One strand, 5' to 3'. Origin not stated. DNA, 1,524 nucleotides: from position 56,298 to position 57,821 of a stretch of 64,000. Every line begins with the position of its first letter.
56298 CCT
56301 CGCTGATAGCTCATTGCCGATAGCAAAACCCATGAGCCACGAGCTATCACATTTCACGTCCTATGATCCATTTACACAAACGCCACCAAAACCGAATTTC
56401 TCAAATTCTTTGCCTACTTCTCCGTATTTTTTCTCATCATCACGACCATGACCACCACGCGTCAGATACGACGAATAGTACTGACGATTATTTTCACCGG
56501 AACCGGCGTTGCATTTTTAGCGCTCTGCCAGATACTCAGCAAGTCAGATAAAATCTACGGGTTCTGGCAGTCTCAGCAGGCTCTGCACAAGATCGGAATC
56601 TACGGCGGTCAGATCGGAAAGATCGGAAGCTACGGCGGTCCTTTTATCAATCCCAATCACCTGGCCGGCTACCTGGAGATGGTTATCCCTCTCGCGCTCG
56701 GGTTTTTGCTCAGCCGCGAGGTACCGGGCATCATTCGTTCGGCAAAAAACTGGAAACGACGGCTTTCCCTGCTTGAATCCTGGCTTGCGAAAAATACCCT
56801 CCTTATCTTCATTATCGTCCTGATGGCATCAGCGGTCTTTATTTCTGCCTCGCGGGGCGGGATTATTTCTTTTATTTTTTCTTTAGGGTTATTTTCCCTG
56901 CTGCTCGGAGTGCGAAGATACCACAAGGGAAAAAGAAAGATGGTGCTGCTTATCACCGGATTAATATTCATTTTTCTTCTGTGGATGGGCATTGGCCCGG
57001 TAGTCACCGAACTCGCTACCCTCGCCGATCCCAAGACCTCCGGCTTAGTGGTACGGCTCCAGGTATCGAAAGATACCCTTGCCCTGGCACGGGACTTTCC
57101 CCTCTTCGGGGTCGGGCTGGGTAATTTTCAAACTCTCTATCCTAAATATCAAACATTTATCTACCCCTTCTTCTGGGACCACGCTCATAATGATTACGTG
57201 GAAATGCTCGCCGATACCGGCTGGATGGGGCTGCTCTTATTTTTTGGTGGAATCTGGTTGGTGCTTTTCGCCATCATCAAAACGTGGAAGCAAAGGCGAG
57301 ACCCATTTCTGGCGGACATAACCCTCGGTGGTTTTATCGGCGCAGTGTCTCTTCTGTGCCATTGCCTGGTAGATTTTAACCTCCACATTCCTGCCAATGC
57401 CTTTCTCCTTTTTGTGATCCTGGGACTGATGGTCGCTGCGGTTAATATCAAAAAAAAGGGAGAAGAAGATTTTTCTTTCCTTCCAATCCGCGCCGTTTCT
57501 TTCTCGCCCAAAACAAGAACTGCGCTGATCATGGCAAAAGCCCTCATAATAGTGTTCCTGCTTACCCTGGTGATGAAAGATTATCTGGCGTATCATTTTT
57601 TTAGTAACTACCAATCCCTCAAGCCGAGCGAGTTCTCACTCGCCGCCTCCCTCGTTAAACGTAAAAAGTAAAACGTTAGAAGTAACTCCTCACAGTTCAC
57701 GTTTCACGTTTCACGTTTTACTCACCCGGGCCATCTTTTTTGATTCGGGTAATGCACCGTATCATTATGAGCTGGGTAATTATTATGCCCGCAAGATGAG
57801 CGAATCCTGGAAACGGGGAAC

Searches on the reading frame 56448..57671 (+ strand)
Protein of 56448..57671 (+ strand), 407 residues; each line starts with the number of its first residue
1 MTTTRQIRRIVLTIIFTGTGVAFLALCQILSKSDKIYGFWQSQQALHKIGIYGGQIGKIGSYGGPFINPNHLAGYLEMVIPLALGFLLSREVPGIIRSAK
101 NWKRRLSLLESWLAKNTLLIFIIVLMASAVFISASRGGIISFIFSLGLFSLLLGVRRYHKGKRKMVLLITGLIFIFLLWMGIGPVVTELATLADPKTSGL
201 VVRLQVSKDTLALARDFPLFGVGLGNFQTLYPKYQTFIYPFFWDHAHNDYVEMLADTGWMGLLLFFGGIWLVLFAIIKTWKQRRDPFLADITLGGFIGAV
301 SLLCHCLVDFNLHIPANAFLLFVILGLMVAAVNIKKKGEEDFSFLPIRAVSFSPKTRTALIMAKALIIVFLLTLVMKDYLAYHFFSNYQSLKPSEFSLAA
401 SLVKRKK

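Call 61: search_protein_families(library=ncbifam, proteins=[window:56448-57671:+], max_evalue=0.00001)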
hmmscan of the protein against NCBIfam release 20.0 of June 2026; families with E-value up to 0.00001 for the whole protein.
window:56448-57671:+ (407 aa): 2 families
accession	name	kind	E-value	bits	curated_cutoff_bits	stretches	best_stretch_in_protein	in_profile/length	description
TIGR00947.1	2A73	equivalog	2.7e-12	46.4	366.4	1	8-331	120-422/425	IctB family putative bicarbonate transporter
TIGR03097.1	PEP_O_lig_1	hypoth_equivalog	3.2e-09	36.2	188.1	1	114-316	192-389/408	putative O-glycosylation ligase, exosortase A system-associated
